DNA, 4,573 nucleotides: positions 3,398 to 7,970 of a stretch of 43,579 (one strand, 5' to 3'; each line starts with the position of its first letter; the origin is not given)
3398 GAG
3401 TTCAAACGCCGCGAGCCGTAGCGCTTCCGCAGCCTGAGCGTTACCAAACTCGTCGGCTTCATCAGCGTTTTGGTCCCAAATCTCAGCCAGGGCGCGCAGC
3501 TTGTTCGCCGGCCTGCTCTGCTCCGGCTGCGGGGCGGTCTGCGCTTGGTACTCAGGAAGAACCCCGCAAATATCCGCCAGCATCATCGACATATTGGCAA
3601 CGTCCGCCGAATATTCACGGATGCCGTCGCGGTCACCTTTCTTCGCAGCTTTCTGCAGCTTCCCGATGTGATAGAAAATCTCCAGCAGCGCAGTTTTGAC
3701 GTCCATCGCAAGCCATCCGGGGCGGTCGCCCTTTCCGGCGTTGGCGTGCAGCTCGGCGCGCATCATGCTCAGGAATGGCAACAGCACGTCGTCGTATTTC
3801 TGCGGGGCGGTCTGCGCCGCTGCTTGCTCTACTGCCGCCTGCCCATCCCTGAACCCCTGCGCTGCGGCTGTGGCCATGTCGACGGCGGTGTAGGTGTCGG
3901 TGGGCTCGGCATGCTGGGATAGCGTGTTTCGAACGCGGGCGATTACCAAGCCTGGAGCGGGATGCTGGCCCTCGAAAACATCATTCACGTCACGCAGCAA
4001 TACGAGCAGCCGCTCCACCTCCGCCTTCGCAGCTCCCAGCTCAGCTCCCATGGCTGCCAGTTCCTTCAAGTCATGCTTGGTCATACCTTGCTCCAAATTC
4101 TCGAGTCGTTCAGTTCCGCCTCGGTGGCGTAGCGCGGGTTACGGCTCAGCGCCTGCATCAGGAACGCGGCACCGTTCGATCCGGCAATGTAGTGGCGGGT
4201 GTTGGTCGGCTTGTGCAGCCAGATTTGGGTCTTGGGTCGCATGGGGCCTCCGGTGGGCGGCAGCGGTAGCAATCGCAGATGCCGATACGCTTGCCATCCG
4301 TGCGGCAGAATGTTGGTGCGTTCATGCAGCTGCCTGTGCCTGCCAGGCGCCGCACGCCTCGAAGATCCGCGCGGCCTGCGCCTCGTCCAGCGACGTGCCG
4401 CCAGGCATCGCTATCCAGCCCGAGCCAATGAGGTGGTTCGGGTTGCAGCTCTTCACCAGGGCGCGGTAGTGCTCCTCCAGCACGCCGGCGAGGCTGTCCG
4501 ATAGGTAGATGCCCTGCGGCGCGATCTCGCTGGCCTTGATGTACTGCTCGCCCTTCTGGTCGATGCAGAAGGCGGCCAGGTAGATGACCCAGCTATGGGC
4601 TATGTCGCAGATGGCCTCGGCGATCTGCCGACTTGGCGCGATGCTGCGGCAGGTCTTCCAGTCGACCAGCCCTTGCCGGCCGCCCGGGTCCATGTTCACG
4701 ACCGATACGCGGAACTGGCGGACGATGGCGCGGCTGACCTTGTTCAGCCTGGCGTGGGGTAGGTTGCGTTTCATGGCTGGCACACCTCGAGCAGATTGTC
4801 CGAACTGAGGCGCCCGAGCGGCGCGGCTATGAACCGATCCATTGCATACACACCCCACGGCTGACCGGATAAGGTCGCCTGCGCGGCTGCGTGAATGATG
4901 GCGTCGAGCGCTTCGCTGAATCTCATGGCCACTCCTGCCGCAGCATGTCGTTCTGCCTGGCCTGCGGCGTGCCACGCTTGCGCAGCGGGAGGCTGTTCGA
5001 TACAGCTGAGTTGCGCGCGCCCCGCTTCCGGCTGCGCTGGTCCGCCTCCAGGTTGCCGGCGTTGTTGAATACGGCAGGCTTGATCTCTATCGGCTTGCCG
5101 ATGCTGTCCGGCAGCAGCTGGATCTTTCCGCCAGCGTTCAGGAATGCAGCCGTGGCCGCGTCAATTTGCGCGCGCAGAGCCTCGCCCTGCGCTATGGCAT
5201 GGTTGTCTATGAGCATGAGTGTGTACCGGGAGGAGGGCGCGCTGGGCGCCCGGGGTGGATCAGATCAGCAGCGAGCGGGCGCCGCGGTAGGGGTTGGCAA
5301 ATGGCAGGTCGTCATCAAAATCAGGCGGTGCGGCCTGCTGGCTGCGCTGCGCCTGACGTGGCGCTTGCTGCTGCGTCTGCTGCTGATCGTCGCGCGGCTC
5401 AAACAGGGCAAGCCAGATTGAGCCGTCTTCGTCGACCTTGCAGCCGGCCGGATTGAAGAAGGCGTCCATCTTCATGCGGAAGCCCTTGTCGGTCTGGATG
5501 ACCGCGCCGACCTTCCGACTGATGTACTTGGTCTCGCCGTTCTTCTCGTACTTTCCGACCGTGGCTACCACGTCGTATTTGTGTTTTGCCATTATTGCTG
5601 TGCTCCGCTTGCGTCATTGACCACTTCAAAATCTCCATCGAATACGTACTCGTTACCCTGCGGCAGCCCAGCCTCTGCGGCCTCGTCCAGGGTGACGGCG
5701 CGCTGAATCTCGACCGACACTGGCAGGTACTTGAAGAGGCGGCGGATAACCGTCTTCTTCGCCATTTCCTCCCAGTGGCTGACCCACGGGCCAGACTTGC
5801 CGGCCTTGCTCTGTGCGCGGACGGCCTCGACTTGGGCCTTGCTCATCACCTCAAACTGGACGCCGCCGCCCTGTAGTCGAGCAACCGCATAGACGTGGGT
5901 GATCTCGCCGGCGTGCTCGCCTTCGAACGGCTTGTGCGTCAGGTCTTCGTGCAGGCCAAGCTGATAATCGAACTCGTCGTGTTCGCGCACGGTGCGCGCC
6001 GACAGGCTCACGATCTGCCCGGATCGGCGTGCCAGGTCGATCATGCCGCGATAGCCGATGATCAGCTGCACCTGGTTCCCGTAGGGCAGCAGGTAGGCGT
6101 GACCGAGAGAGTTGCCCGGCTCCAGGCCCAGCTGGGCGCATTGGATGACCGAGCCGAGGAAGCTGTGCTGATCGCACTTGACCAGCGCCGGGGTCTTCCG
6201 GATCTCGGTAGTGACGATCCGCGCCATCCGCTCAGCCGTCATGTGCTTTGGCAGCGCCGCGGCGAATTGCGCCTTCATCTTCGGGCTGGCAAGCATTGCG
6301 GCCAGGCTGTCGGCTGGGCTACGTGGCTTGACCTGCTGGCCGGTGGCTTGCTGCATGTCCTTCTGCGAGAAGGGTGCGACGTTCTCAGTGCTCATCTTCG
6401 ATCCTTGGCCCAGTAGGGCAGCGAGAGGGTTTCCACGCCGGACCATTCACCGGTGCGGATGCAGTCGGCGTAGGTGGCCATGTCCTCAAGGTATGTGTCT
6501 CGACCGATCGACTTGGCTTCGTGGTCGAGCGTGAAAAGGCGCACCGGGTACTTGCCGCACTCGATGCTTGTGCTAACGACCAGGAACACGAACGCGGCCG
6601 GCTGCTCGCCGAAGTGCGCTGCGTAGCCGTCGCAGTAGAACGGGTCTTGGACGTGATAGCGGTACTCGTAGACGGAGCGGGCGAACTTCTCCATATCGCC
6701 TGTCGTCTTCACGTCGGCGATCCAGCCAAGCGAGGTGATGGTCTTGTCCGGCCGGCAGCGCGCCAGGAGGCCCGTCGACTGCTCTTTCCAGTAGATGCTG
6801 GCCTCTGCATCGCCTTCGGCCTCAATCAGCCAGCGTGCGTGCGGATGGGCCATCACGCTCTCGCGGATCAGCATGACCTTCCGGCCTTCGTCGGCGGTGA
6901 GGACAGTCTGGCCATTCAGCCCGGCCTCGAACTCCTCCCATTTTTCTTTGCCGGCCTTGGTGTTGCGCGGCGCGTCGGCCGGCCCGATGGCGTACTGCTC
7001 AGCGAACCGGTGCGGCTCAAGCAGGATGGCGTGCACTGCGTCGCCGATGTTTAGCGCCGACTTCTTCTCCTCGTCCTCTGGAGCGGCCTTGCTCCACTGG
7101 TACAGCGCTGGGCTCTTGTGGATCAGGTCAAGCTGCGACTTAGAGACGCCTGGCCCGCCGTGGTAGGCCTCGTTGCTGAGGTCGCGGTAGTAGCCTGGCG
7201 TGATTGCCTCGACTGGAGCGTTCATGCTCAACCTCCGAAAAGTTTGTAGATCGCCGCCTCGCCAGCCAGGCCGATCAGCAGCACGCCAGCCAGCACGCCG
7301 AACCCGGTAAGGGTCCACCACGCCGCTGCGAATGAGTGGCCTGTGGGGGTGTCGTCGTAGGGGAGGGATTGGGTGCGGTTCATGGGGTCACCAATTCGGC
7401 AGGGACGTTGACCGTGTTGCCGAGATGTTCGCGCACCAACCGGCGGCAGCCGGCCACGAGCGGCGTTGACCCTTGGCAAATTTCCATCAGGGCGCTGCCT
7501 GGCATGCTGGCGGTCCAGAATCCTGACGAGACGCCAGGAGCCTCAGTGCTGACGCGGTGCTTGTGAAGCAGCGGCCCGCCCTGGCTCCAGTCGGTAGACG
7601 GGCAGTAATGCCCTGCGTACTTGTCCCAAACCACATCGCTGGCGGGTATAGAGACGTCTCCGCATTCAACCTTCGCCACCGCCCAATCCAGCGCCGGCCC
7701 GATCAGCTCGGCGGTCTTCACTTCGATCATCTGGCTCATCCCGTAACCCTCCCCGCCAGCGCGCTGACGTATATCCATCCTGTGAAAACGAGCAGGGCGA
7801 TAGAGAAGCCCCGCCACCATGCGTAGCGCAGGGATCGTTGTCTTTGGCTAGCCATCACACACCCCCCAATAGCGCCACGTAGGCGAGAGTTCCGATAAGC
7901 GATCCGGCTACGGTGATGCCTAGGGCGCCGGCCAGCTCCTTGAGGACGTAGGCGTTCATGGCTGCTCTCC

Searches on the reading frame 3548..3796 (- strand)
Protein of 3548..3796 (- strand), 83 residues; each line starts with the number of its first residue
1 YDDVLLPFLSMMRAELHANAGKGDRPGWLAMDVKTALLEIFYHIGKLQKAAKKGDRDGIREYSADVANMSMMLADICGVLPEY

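Call 23: find_homologous_proteins(query=window:3548-3796:-, max_evalue=0.001)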
Query seq(83 aa) (83 aa): 95 proteins with E <= 0.001 among 95 candidates.
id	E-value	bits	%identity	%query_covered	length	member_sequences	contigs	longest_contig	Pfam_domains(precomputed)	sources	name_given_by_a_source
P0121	2.7e-39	151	84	98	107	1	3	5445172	-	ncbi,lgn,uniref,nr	ncbi:hypothetical protein [Roseovarius indicus]|uniref:dATP/dGTP diphosphohydrolase N-terminal domai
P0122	2.1e-35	138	80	96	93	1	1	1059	-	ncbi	-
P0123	3.6e-35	137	81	96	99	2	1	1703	-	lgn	-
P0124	2.0e-34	135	80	96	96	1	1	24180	-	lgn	-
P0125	2.4e-34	135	76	99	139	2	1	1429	-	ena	-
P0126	5.6e-34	134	80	96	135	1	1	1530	-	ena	-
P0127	9.8e-34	133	76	99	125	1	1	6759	-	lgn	-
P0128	2.1e-33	132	75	99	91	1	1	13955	-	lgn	-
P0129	3.6e-33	131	73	99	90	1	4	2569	-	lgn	-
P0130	3.9e-33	131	74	99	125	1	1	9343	-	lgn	-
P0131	4.0e-33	131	76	96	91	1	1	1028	-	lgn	-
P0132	4.0e-33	131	76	99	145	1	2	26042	-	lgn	-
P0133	4.6e-33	131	76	96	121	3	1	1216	-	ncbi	ncbi:hypothetical protein, partial [Pseudomonas aeruginosa]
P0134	1.7e-32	129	76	96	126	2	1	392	-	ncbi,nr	ncbi:TPA: hypothetical protein NIA92_006990, partial [Pseudomonas aeruginosa]|nr:hypothetical protei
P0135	2.1e-32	129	75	96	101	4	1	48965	-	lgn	-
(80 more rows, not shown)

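Call 25: search_protein_families(library=pfam, alignment_id=A2, max_evalue=0.1)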
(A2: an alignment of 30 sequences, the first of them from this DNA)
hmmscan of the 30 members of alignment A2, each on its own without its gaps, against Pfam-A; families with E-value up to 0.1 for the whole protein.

A. member 1, seq(83 aa): 3 families
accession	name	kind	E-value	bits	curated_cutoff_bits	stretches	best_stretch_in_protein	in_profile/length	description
PF08808.17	RES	-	0.01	16.3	23.2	1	29-69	37-79/157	RES domain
PF12643.12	MazG-like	-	0.018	15.7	27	1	39-79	14-54/85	MazG-like family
PF07827.16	KNTase_C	-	0.079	13.2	26.4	1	38-74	29-65/132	KNTase C-terminal domain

B. families by the number of members that match (of 30 scanned): 8 families
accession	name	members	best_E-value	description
PF07827.16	KNTase_C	8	0.0072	KNTase C-terminal domain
PF08808.17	RES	5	0.01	RES domain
PF12643.12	MazG-like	3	0.018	MazG-like family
PF14603.12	hSH3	1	0.0042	Helically-extended SH3 domain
PF16295.10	TetR_C_10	1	0.017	Tetracyclin repressor-like, C-terminal domain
PF14025.11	DUF4241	1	0.045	Protein of unknown function (DUF4241)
PF06707.17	DUF1194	1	0.047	Protein of unknown function (DUF1194)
PF09875.14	DUF2102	1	0.076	Uncharacterized protein conserved in archaea (DUF2102)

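Call 26: search_solved_structures(query=A2, max_evalue=10, show_alignments=4)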
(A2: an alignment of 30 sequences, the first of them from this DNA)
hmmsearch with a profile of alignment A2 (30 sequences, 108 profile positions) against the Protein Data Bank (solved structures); distinct sequences matched with E-value up to 10: 2.
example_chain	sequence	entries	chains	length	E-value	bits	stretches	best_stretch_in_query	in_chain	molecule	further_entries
2p06_A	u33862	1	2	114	0.0054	19.9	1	21-89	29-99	Hypothetical protein AF_0060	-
7rmx_A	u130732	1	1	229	1.7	11.8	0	60-97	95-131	Tunable symmetric protein, D_3_212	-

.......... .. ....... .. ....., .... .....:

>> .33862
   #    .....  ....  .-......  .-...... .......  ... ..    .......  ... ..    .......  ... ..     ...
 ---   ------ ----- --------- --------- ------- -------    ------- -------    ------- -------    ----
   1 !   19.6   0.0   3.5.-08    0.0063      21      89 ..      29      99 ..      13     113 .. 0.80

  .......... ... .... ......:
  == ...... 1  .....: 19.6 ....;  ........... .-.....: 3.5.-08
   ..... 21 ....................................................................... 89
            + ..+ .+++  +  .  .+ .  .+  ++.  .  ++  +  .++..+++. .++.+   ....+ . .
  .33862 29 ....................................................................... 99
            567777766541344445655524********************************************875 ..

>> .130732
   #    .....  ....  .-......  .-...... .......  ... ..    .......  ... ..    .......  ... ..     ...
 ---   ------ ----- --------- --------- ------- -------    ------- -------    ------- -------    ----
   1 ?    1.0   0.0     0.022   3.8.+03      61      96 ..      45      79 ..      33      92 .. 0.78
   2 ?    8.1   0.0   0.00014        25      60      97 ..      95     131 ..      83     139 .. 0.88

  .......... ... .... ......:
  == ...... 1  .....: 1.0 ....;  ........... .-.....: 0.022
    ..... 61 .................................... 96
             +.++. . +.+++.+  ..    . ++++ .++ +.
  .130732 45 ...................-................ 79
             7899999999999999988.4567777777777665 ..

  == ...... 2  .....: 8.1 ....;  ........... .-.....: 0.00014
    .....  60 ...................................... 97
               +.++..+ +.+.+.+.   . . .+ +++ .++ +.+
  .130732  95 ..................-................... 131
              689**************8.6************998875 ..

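Call 34: predict_structure(alignment_id=A2)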
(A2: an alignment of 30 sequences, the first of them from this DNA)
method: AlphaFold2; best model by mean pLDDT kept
length: 83 residues; sequences in the alignment: 30
mean_pLDDT: 86.2   pTM: 0.74
mean pLDDT of the five models: 86.2, 86.2, 85.7, 80.7, 80.2
residues with pLDDT >= 90: 44; 70-90: 27; 50-70: 12; < 50: 0
segments of 3 or more residues with pLDDT < 50: none
pLDDT, mean of each block of 10 residues (from residue 1): 83 77 62 92 98 97 93 90 77
secondary structure, 60 per line:
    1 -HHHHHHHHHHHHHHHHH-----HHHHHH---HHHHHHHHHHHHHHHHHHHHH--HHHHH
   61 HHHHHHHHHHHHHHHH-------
elements in order: H2-18 H24-29 H33-53 H56-76

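Call 39: fold_search(model_id=the predicted structure, library=pdb)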
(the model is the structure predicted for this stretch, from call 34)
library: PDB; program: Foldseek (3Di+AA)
matches with E <= 10: 100; with E <= 0.001: 0
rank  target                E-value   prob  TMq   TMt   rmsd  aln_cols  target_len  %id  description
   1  2p06_A                2.2e-02  1.00  0.72  0.72   3.4        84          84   27  Crystal structure of a predicted coding region AF_0060 from Archaeoglobus fulgidus DSM 4304 (released 2007-03-27)
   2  2p06_B                7.2e-02  1.00  0.78  0.74   2.5        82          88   28  Crystal structure of a predicted coding region AF_0060 from Archaeoglobus fulgidus DSM 4304 (released 2007-03-27)
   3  2yxh_B                3.7e-01  0.99  0.61  0.45   3.9        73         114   18  Crystal structure of mazG-related protein from Thermotoga maritima (released 2007-10-30)
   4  2yxh_A                4.1e-01  0.99  0.62  0.46   4.1        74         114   18  Crystal structure of mazG-related protein from Thermotoga maritima (released 2007-10-30)
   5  6j2l_B                8.1e-01  0.96  0.59  0.28   4.0        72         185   12  Crystal structure of Bi-functional enzyme (released 2020-01-01)
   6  1vmg                  9.6e-01  0.96  0.58  0.58   4.0        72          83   17  Crystal structure of MazG nucleotide pyrophosphohydrolase (13816655) from Sulfolobus solfataricus at 1.46 A resolution (released 2004-10-05)
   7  7bgn_E                9.6e-01  0.90  0.59  0.27   4.7        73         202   15  Crystal structure of MtHISN2-AMP complex, a bifunctional enzyme from the histidine biosynthetic pathway (released 2021-05-19)
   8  7mu5_F                1.0e+00  0.92  0.62  0.50   3.4        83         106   17  Human DCTPP1 bound to Triptolide (released 2022-08-24)
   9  2oie_B                1.0e+00  0.92  0.63  0.50   3.4        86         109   16  Crystal structure of RS21-C6 core segment RSCUT (released 2007-03-06)
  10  7bgn_A                1.0e+00  0.85  0.56  0.25   5.8        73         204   16  Crystal structure of MtHISN2-AMP complex, a bifunctional enzyme from the histidine biosynthetic pathway (released 2021-05-19)
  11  6sqw_D                1.3e+00  0.87  0.61  0.47   3.6        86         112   17  Mouse dCTPase in complex with 5-Me-dCMP (released 2020-01-29)
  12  4qgp_B                1.3e+00  0.89  0.59  0.47   3.4        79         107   19  Crystal structure of a pyrophosphatase (AF1178) from Archaeoglobus fulgidus DSM 4304 at 1.80 A resolution (released 2014-07-02)
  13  2a7w_A                1.7e+00  0.98  0.56  0.51   1.2        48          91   21  Crystal Structure of Phosphoribosyl-ATP Pyrophosphatase from Chromobacterium violaceum (ATCC 12472). NESG TARGET CVR7 (released 2005-10-25)
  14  6j2l_A                1.7e+00  0.89  0.62  0.28   4.3        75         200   12  Crystal structure of Bi-functional enzyme (released 2020-01-01)
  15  7bgm_B                1.7e+00  0.80  0.58  0.26   4.4        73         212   16  Crystal structure of MtHISN2, a bifunctional enzyme from the histidine biosynthetic pathway (released 2021-05-19)
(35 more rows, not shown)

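Call 57: search_protein_families(library=pfam, proteins=[P0121], max_evalue=1)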
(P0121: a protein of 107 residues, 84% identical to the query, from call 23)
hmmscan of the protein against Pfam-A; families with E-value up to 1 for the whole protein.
P0121 (107 aa): 2 families
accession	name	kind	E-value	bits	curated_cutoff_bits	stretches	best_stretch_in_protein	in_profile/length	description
PF07827.16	KNTase_C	-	0.044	14.1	26.4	1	55-95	28-68/132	KNTase C-terminal domain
PF08808.17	RES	-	0.065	13.7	23.2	1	47-86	37-78/157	RES domain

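Call 65: fold_search(model_id=the predicted structure, library=viral)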
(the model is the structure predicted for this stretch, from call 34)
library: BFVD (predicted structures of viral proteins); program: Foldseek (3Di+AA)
matches with E <= 10: 290; with E <= 0.001: 0
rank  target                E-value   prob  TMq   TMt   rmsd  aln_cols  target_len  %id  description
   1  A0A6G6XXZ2            4.5e-03  1.00  0.81  0.70   1.3        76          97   28  Nucleoside triphosphate pyrophosphohydrolase [Ochrobactrum phage vB_OspP_OH]
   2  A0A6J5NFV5            8.4e-02  1.00  0.77  0.64   1.4        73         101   22  Uncharacterized protein [uncultured Caudovirales phage]
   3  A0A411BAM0            2.2e-01  1.00  0.61  0.44   3.5        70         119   16  Uncharacterized protein [Salmonella phage Segz_1]
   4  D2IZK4                2.6e-01  1.00  0.64  0.18   3.2        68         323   15  Recombinase [Enterococcus phage phiFL2B]
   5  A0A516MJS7            3.0e-01  1.00  0.64  0.23   2.5        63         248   22  (no name in the UniProt tables at hand)
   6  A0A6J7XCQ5            3.6e-01  1.00  0.59  0.59   1.9        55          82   18  Uncharacterized protein [uncultured Caudovirales phage]
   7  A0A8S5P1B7            3.8e-01  0.98  0.64  0.30   4.6        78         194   17  50S ribosomal protein L19 [Siphoviridae sp. ctiMP24]
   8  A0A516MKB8            4.3e-01  1.00  0.56  0.28   0.9        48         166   21  (no name in the UniProt tables at hand)
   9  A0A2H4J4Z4            4.8e-01  0.99  0.63  0.62   3.2        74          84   16  Putative DNA-binding protein (Fragment) [uncultured Caudovirales phage]
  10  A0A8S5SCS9            6.0e-01  0.98  0.61  0.55   3.6        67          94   22  Nucleoside triphosphate pyrophosphohydrolase [Siphoviridae sp. ctt1f11]
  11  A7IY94                6.3e-01  0.97  0.61  0.38   4.2        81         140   20  Gp23 [Corynebacterium phage P1201]
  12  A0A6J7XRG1            6.7e-01  0.95  0.58  0.40   3.5        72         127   14  NTP pyrophosphohydrolase, DR2231-like [uncultured Caudovirales phage]
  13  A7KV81                7.9e-01  0.99  0.55  0.81   0.7        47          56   19  (no name in the UniProt tables at hand)
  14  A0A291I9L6            7.9e-01  0.99  0.65  0.28   2.9        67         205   13  Putative DNA binding protein [Lactobacillus phage LpeD]
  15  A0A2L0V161            8.4e-01  0.97  0.70  0.22   4.2        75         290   20  dATP/dGTP diphosphohydrolase [Salmonella phage PMBT28]
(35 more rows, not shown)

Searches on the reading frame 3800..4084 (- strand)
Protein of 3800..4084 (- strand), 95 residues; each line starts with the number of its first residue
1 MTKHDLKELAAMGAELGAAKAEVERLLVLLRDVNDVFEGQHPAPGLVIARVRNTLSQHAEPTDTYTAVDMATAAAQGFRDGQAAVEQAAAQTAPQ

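Call 57: search_protein_families(library=pfam, proteins=[window:3800-4084:-], max_evalue=1)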
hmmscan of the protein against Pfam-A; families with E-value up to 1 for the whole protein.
seq(95 aa): 0 families

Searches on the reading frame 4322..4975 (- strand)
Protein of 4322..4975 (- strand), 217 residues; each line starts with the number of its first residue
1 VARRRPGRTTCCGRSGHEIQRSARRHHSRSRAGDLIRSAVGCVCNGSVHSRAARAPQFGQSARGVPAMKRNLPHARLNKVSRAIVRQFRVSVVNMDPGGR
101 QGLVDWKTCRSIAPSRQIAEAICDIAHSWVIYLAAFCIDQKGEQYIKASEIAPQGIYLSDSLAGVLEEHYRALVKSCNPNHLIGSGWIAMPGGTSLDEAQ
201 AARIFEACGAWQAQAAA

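Call 29: search_protein_families(library=phrogs, proteins=[window:4322-4975:-], max_evalue=0.001)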
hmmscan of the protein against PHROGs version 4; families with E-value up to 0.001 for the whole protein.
window:4322-4975:- (217 aa): 1 family
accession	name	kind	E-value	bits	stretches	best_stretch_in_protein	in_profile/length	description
phrog_5434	-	unknown function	1.1e-57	195.3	1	67-216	3-153/154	-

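Call 79: search_protein_families(library=pfam, proteins=[window:4322-4975:-], max_evalue=0.01)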
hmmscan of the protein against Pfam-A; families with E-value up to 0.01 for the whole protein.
window:4322-4975:- (217 aa): 0 families

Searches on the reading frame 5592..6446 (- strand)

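Call 29: search_protein_families(library=phrogs, proteins=[window:5592-6446:-], max_evalue=0.001)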
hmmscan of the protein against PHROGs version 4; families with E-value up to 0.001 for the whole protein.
window:5592-6446:- (284 aa): 4 families
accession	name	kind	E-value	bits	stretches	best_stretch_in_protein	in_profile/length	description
phrog_148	-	DNA, RNA and nucleotide metabolism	3.5e-99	334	1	18-268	6-250/387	RecT-like ssDNA annealing protein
phrog_34786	-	unknown function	1.2e-33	116.7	1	40-126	20-107/116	-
phrog_19737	-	unknown function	5.5e-14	53.3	1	50-144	14-106/108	-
phrog_12233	-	DNA, RNA and nucleotide metabolism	0.00075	20.5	0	203-254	3-57/158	RecT-like ssDNA annealing protein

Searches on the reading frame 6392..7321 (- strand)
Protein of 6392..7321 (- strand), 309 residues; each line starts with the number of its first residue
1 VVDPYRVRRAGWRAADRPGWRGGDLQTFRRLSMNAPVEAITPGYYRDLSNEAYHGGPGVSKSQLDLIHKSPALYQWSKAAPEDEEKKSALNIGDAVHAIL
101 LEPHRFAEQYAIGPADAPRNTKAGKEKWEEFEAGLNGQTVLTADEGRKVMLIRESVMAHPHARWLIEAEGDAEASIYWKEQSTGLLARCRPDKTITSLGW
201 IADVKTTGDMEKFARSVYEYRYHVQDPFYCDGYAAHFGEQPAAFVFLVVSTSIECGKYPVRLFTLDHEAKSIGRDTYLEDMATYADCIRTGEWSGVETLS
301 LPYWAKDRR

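Call 29: search_protein_families(library=phrogs, proteins=[window:6392-7321:-], max_evalue=0.001)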
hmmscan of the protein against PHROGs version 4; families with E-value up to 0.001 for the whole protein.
window:6392-7321:- (309 aa): 4 families
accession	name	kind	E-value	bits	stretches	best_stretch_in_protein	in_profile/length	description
phrog_412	-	DNA, RNA and nucleotide metabolism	6.8e-97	326.5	1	40-308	136-409/440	exonuclease VIII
phrog_607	-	DNA, RNA and nucleotide metabolism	3.5e-60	205.2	1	38-307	573-870/883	exonuclease VII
phrog_561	-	DNA, RNA and nucleotide metabolism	7.5e-14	53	1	43-303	4-264/633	RecT-like ssDNA annealing protein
phrog_28222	-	DNA, RNA and nucleotide metabolism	8e-08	31.9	1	46-130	642-728/941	exonuclease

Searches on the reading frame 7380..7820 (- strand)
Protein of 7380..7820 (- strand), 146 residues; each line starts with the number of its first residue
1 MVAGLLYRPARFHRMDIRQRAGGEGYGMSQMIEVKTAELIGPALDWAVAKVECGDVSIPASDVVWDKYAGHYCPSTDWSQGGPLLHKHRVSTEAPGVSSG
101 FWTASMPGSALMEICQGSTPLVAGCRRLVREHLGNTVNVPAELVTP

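Call 30: search_protein_families(library=phrogs, proteins=[window:7380-7820:-], max_evalue=0.001)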
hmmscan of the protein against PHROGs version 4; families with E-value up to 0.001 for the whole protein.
window:7380-7820:- (146 aa): 1 family
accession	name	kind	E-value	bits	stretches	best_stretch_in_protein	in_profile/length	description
phrog_4389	-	unknown function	3.5e-29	102.7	1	30-144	2-134/135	-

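Call 79: search_protein_families(library=pfam, proteins=[window:7380-7820:-], max_evalue=0.01)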
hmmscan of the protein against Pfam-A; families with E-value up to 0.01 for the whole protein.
window:7380-7820:- (146 aa): 1 family
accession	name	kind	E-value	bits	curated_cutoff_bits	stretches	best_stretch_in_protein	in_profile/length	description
PF10765.14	Phage_P22_NinX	-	2.4e-13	50.8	22.6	1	35-129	1-111/114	Bacteriophage P22, NinX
